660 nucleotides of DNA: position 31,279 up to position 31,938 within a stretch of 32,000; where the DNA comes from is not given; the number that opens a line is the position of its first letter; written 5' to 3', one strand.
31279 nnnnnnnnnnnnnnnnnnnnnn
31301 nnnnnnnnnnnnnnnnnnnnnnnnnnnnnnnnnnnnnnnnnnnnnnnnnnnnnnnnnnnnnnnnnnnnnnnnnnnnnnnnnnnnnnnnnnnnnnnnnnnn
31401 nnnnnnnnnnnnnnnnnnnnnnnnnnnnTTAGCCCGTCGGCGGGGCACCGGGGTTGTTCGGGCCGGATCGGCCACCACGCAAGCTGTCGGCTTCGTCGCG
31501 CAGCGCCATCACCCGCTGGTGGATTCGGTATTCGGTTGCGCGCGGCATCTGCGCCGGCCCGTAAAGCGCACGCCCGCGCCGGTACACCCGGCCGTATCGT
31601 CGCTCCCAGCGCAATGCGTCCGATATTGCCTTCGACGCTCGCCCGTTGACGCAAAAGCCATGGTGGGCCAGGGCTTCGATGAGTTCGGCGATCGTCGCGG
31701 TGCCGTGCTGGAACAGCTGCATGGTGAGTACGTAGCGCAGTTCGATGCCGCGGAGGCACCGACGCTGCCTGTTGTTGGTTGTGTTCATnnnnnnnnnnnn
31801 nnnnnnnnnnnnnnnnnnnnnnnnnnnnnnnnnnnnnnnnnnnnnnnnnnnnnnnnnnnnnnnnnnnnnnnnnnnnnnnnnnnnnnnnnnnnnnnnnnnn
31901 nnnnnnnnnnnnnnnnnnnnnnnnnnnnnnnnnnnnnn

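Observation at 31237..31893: Inverted-repeat-bounded 657-bp cassette carrying a small wHTH gene, inserted directly upstream of embA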

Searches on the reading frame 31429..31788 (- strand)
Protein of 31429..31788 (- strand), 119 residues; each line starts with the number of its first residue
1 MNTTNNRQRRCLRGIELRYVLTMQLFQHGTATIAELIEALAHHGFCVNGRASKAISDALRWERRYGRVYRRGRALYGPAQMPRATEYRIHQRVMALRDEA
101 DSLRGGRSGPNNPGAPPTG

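Call 7: search_protein_families(library=ncbifam, proteins=[window:31429-31788:-], max_evalue=1)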
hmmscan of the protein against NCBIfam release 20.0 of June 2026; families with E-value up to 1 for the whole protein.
window:31429-31788:- (119 aa): 0 families

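Call 8: search_protein_families(library=pfam, proteins=[window:31429-31788:-], max_evalue=1)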
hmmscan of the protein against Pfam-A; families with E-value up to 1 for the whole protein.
window:31429-31788:- (119 aa): 0 families

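Call 12: find_encoding_contigs(protein=window:31429-31788:-, flank=10000, max_places=10)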
Protein window:31429-31788:- (119 aa): 1 contig read that carries it; 1 place shown.
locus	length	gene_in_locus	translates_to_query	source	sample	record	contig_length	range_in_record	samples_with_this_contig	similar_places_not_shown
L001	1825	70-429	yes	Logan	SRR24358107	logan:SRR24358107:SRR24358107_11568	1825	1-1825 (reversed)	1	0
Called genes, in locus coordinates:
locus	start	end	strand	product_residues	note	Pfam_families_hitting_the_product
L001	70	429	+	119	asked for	-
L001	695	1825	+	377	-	?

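Call 13: find_homologous_proteins(query=window:31429-31788:-, max_evalue=0.01)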
Query window:31429-31788:- (119 aa): 535 proteins with E <= 0.01 among 584 candidates; the best 120 are listed.
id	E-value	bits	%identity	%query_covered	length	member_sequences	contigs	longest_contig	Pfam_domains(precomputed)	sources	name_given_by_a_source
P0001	1.6e-74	265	100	100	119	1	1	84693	-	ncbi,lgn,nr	ncbi:MAG TPA: hypothetical protein VFR17_03840 [Mycobacterium sp.]|nr:hypothetical protein [Mycobact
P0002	1.1e-39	153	73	87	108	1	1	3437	-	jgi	jgi:hypothetical protein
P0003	1.1e-39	153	71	82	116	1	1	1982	-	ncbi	ncbi:MAG: hypothetical protein ACRDTN_02345 [Mycobacterium sp.]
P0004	6.2e-39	151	67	95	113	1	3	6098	-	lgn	-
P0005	1.1e-38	150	66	88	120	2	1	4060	-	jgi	jgi:hypothetical protein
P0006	4.9e-38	148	65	88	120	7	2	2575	-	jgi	jgi:hypothetical protein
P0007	1.2e-37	147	62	97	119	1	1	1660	-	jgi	jgi:hypothetical protein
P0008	2.0e-37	146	77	76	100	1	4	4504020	-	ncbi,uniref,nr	ncbi:hypothetical protein H7H78_11500 [Mycobacterium shinjukuense]|uniref:Uncharacterized protein n=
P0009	4.0e-37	145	69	90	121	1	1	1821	-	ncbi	-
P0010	6.0e-37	144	65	93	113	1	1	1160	-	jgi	jgi:phosphatidylethanolamine-binding protein (PEBP) family uncharacterized protein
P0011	6.1e-37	144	75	82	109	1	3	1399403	-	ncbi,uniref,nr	ncbi:hypothetical protein H7K24_18385 [Mycobacterium fragae]|uniref:Uncharacterized protein n=1 Tax=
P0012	7.0e-37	144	61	100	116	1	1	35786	-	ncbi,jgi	jgi:hypothetical protein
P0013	1.1e-36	144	72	83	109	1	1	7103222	-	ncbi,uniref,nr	ncbi:hypothetical protein [Mycobacterium camsae]|uniref:hypothetical protein n=1 Tax=Mycobacterium g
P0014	2.0e-36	143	76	76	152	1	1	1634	-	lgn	-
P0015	2.1e-36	143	71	82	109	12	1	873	-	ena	-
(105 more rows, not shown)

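Call 15: find_related_loci(query=A1, collection=genome_contigs, flank=6000)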
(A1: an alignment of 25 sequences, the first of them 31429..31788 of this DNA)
Query A1 (119 aa) in genome_contigs; peptide patterns used: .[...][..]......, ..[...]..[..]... (x = any residue, [..] = any of these).
516 stretches matched a pattern; 492 encode a relative of the query (tblastn E <= 1e-3); the best 80 are kept; 80 distinct loci.
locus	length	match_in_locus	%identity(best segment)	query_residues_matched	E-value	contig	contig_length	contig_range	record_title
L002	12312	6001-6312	72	3-106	2e-41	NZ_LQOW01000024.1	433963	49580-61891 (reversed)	Mycobacterium fragae strain DSM 45731 contig_30, whole genome shotgun sequence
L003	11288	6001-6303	65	3-108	5e-41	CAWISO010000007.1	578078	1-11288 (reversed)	MAG: uncultured Actinomycetota bacterium isolate MFD09603.bin.2.281 genome assembly, contig: contig_24227, whole genome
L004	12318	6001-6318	69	2-108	5e-40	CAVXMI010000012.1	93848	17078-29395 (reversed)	MAG: uncultured Actinomycetota bacterium isolate MFD02923.bin.1.151 genome assembly, contig: contig_47742, whole genome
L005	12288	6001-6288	74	11-106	2e-39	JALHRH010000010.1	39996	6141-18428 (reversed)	MAG: Mycobacterium sp. isolate maxbin.118 c_000000004704, whole genome shotgun sequence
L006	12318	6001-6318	64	11-113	2e-38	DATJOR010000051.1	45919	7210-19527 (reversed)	MAG TPA_asm: Mycobacterium sp. isolate SMAG_U14892 k141_1737109, whole genome shotgun sequence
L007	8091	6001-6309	63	8-110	8e-38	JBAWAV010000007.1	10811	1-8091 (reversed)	MAG: Mycobacterium sp. isolate MFD09495_ilm_asm_bin14 k127_306525, whole genome shotgun sequence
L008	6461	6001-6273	69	11-101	8e-38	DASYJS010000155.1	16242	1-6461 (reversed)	MAG TPA_asm: Mycobacterium sp. isolate SMAG_U4301 k141_638189, whole genome shotgun sequence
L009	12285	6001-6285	72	12-106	5e-38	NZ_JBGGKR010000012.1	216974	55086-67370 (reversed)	Mycobacterium sp. pR1184 contig00012, whole genome shotgun sequence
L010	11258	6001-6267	73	12-100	8e-38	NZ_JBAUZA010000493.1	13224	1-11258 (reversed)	MAG: Mycobacterium sp. isolate MFD09279_ilm_asm_bin23 k127_99751, whole genome shotgun sequence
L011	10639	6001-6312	66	5-107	5e-38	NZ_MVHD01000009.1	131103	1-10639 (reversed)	Mycobacterium alsense strain DSM 45230 NODE_9_length_131103_cov_75.32, whole genome shotgun sequence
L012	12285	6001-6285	73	6-100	6e-38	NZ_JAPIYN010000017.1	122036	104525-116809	Mycobacterium sp. 94-17 94-17_17, whole genome shotgun sequence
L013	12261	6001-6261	74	11-97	1e-37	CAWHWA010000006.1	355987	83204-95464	MAG: uncultured Actinomycetota bacterium isolate MFD04463.bin.2.194 genome assembly, contig: contig_19557, whole genome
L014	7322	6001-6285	69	9-103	2e-37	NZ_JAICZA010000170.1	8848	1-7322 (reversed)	MAG: Mycobacterium sp. isolate LS_ISSM_2_bin.59 k141_4465251_length_8848_cov_23.7466, whole genome shotgun sequence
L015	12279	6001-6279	68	12-104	4e-37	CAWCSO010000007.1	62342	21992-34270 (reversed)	MAG: uncultured Actinomycetota bacterium isolate MFD05442.bin.2.188 genome assembly, contig: contig_34389, whole genome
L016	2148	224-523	64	11-110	3e-37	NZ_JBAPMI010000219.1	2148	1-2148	MAG: Mycobacterium sp. isolate MFD03683_ilm_asm_bin10 k127_119060, whole genome shotgun sequence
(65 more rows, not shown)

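Call 27: search_solved_structures(query=A1, max_evalue=10, show_alignments=2)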
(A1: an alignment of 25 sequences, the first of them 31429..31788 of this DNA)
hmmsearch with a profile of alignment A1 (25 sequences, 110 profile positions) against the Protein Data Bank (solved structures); distinct sequences matched with E-value up to 10: 0.

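Call 31: search_protein_families(library=phrogs, alignment_id=A1, max_evalue=1)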
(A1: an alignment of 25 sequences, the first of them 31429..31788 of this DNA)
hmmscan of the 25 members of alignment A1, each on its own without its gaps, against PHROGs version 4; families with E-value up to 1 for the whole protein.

A. member 1, window:31429-31788:- (119 aa): 0 families

B. families by the number of members that match (of 25 scanned): 10 families
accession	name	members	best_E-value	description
phrog_9466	-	3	0.08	-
phrog_14964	-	2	0.042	-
phrog_10315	-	2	0.1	-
phrog_36883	-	1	0.034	-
phrog_6388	-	1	0.042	-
phrog_10436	-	1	0.11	-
phrog_16145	-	1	0.18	-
phrog_38166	-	1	0.19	-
phrog_1816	-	1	0.2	-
phrog_23982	-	1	0.36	RNA polymerase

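Call 32: search_dna_similar(query=window:31429-31788:-, collection=phages, mode=protein, max_evalue=1)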
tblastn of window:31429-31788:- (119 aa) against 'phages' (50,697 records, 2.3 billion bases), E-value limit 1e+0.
No match.

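Call 33: search_dna_similar(query=window:31429-31788:-, collection=plasmids, mode=protein, max_evalue=0.001)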
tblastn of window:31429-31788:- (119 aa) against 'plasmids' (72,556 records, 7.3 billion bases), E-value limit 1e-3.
No match.

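Call 34: predict_structure(alignment_id=A1)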
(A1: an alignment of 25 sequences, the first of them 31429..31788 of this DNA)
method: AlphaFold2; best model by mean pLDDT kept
length: 119 residues; sequences in the alignment: 25
mean_pLDDT: 86.1   pTM: 0.74
mean pLDDT of the five models: 86.1, 86.1, 85.4, 84.8, 83.3
residues with pLDDT >= 90: 87; 70-90: 12; 50-70: 9; < 50: 11
segments of 3 or more residues with pLDDT < 50: 1-6, 110-112
pLDDT, mean of each block of 10 residues (from residue 1): 56 95 96 96 93 96 95 92 94 94 67 56
secondary structure, 60 per line:
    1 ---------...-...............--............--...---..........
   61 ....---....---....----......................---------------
elements in order: E10-12 H14-28 H33-42 E45-47 H51-64 E68-71 E75-78 H83-104

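Call 35: search_protein_representatives(alignment_id=A1)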
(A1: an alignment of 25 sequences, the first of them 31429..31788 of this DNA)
Query: 25 sequences, 110 profile positions. Proteins with E-value up to 0.001 (for the whole library): 997; up to 1e-10: 594; up to 1e-30: 41. The best 150 are listed.
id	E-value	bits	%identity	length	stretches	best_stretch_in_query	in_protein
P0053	1.2e-48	179.6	-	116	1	3-104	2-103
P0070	1.7e-44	166.2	-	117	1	1-101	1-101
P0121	7.3e-44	164.2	-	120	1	5-99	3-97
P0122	4.7e-43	161.6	-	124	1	6-103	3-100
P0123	2.0e-42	159.6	-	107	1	1-99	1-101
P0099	2.8e-42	159.1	-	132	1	1-98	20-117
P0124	4.2e-42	158.5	-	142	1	5-99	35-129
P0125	5.3e-41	155.0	-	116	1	3-97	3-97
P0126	1.3e-40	153.7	-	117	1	1-100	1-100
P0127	1.1e-38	147.5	-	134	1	12-101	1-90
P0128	6.7e-38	145.0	-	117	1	1-100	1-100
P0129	4.8e-37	142.3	-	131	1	1-91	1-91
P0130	2.7e-36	139.8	-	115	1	3-99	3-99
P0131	7.5e-36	138.4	-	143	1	5-99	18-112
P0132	1.3e-35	137.7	-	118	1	4-83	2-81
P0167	3.0e-29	117.2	-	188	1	4-101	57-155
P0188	1.3e-26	108.6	-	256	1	5-100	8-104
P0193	3.8e-26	107.1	-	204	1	6-93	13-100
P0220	1.1e-24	102.4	-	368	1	6-94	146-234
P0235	1.8e-23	98.6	-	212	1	5-100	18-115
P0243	3.5e-23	97.6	-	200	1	8-96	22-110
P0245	3.8e-23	97.5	-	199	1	6-98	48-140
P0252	7.4e-23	96.6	-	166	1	4-92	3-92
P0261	1.6e-22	95.5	-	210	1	6-85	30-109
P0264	2.7e-22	94.7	-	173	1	6-96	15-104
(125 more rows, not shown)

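Call 38: fold_search(model_id=the predicted structure, library=pdb)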
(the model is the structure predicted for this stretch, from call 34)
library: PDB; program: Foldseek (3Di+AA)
matches with E <= 10: 499; with E <= 0.001: 0
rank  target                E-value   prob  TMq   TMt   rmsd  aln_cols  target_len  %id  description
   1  2e1n_B                6.9e-03  1.00  0.54  0.57   4.3       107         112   16  Crystal structure of the Cyanobacterium circadian clock modifier Pex (released 2006-11-28)
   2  2e1n_A                1.2e-02  0.99  0.46  0.49   4.4        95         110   20  Crystal structure of the Cyanobacterium circadian clock modifier Pex (released 2006-11-28)
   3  2dql_A                1.9e-02  0.98  0.44  0.45   4.7        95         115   15  Crystal structure of the circadian clock associated protein Pex from anabaena (released 2007-05-29)
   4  4ejo_A                2.0e-02  0.99  0.47  0.49   5.7        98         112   19  Crystal structure of padr family transcriptional regulator from Eggerthella lenta DSM 2243 (released 2012-04-25)
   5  7aoi_XS               3.4e-02  0.98  0.50  0.36   5.3       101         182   24  Trypanosoma brucei mitochondrial ribosome large subunit assembly intermediate (released 2020-12-02)
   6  2hr3_C                3.8e-02  0.99  0.43  0.38   4.3        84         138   21  Crystal structure of putative transcriptional regulator protein from Pseudomonas aeruginosa PA01 at 2.4 A resolution (released 2006-09-19)
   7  1s3j_A                4.4e-02  0.98  0.42  0.36   4.9        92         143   12  X-ray crystal structure of YusO protein from Bacillus subtilis (released 2004-04-13)
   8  1sfx_B                6.0e-02  0.94  0.42  0.47   9.8        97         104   13  X-ray crystal structure of putative HTH transcription regulator from Archaeoglobus fulgidus (released 2004-08-03)
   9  6yxx_BN               6.4e-02  0.99  0.50  0.41   4.2        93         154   16  State A of the Trypanosoma brucei mitoribosomal large subunit assembly intermediate (released 2020-10-14)
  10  1j0r_B                6.8e-02  0.90  0.45  0.46   5.1       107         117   12  Crystal structure of the replication termination protein mutant C110S (released 2003-11-20)
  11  4lb5_A                7.2e-02  0.99  0.40  0.77   2.6        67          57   18  Crystal structure of PKZ Zalpha in complex with ds(CG)6 (hexagonal form) (released 2013-09-18)
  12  3vb2_B                7.2e-02  0.99  0.48  0.44   4.2        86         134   19  Crystal Structure of the Reduced Form of MarR from E.coli (released 2013-01-30)
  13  6o8n_A                7.2e-02  0.96  0.39  0.48   5.2        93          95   18  Crystal Structure of C9S tetrasulfide state of Sulfide-responsive transcriptional repressor (SqrR) from Rhodobacter ca (released 2020-04-01)
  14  1j0r_A                7.7e-02  0.89  0.45  0.46   5.1       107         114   13  Crystal structure of the replication termination protein mutant C110S (released 2003-11-20)
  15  1f4k_A                1.0e-01  0.84  0.44  0.45   5.6       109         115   12  CRYSTAL STRUCTURE OF THE REPLICATION TERMINATOR PROTEIN/B-SITE DNA COMPLEX (released 2001-06-08)
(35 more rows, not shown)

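Call 80: list_cluster_members(proteins=[P0188, P0193, P0220, P0235, P0243, P0245, P0261, P0264, P0252, P0167])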
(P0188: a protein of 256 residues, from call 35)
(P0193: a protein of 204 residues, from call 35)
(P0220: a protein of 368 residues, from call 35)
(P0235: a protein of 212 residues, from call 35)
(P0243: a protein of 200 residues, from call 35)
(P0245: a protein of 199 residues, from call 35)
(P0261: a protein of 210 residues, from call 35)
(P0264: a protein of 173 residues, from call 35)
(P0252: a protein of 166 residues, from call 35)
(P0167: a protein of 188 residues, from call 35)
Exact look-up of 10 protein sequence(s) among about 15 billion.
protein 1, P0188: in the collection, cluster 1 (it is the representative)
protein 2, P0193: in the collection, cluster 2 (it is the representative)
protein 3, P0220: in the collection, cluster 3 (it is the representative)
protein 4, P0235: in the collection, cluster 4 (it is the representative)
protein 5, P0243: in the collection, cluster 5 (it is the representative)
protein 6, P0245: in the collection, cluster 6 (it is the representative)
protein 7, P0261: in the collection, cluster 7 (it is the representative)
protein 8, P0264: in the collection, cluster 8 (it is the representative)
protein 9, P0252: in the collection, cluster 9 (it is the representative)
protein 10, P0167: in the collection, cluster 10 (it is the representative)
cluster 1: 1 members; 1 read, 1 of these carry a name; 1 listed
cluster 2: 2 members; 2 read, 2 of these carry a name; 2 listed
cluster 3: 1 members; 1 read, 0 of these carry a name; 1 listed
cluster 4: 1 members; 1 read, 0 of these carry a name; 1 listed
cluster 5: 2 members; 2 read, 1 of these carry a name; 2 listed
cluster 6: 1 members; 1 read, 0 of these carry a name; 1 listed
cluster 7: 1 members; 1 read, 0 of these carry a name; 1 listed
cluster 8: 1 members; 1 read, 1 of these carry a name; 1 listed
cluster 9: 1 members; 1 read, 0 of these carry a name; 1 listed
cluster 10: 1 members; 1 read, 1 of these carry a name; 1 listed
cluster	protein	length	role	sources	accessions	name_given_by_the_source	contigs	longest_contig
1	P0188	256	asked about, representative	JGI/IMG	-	hypothetical protein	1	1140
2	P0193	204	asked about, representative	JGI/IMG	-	hypothetical protein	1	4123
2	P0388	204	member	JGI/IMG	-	hypothetical protein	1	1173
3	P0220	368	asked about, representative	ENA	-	-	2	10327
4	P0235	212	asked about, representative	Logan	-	-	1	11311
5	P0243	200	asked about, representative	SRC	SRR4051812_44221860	-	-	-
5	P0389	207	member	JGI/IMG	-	hypothetical protein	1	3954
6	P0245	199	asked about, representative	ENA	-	-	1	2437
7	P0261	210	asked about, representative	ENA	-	-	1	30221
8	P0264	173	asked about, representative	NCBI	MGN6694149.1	MAG: hypothetical protein ACTHN0_08225 [Aquihabitans sp.]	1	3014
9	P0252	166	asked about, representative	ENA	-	-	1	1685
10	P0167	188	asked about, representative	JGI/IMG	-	hypothetical protein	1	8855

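Call 81: find_encoding_contigs(protein=P0261, flank=3000, max_places=1)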
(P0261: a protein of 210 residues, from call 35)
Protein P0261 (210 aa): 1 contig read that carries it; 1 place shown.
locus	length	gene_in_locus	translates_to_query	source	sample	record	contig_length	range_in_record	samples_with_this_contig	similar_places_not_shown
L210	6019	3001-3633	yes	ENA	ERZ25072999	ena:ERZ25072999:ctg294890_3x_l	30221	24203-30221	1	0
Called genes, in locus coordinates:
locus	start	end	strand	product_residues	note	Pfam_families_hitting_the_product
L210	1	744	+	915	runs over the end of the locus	PF12704:MacB_PCD, PF02687:FtsX, PF12704:MacB_PCD, PF02687:FtsX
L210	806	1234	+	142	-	PF00293:NUDIX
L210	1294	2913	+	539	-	PF00342:PGI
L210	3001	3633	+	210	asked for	-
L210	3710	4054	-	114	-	-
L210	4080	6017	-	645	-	?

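Call 82: find_encoding_contigs(protein=P0264, flank=3000, max_places=1)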
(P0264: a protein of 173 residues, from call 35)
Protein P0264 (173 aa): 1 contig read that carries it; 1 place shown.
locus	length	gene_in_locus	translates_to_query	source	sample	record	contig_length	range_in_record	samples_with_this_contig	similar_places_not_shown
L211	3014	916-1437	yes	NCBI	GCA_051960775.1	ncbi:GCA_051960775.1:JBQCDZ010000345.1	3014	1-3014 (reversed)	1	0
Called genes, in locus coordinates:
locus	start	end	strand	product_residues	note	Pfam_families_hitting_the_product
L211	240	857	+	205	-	PF00440:TetR_N, PF17938:TetR_C_29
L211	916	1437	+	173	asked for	-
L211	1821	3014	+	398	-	PF13549:ATP-grasp_5, PF13380:CoA_binding_2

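Call 99: fold_search(model_id=the predicted structure, library=viral)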
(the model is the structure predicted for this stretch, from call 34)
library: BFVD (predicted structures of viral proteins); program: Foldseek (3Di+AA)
matches with E <= 10: 230; with E <= 0.001: 0
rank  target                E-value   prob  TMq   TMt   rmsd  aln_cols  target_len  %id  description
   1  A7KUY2                2.0e-02  0.99  0.52  0.45   8.0       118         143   11  (no name in the UniProt tables at hand)
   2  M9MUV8                2.2e-02  0.98  0.46  0.30  14.9       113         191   18  (no name in the UniProt tables at hand)
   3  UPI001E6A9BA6         2.2e-02  0.95  0.39  0.45   6.8       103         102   19  (no name look-up for this kind of identifier)
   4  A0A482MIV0            2.3e-02  1.00  0.55  0.58   4.4       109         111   15  PadR family transcriptional regulator [Nodularia phage vB_NspS-kac68v162]
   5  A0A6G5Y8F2            3.4e-02  0.98  0.46  0.19  14.6       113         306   19  (no name in the UniProt tables at hand)
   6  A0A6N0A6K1            6.8e-02  0.99  0.44  0.33   4.3        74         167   18  (no name in the UniProt tables at hand)
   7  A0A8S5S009            7.2e-02  0.92  0.44  0.29   7.6        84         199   18  Uncharacterized protein [Myoviridae sp. ctNQV2]
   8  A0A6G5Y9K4            7.2e-02  0.87  0.43  0.23  13.8       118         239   19  (no name in the UniProt tables at hand)
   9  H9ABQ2                7.7e-02  0.98  0.51  0.46   9.9       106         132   13  ORF1 [Halogeometricum pleomorphic virus 1]
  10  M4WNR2                8.2e-02  0.93  0.42  0.39  11.1        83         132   18  Uncharacterized protein [Mycobacterium phage FF47]
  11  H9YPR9                8.7e-02  0.96  0.41  0.60   9.0        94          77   20  (no name in the UniProt tables at hand)
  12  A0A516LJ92            8.7e-02  0.72  0.41  0.33  14.4       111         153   13  (no name in the UniProt tables at hand)
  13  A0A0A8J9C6            1.2e-01  0.87  0.46  0.52  10.0       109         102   12  Uncharacterized protein [Ralstonia phage RSL2]
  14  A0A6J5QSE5            1.2e-01  0.66  0.36  0.32  11.6       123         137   15  Uncharacterized protein [uncultured Caudovirales phage]
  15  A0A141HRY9            1.5e-01  0.85  0.45  0.42  10.2       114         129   10  (no name in the UniProt tables at hand)
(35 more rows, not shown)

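Call 100: search_protein_families(library=padloc, alignment_id=A1, max_evalue=0.1)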
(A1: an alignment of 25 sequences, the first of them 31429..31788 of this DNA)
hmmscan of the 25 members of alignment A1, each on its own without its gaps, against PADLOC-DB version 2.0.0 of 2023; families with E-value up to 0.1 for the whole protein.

A. member 1, window:31429-31788:- (119 aa): 0 families

B. families by the number of members that match (of 25 scanned): 3 families
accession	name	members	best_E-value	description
PDLC02260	AbiEi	5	0.0031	AbiEi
PDLC04514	PDC-M20B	4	0.004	-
PDLC02254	AbiEi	2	0.023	AbiEi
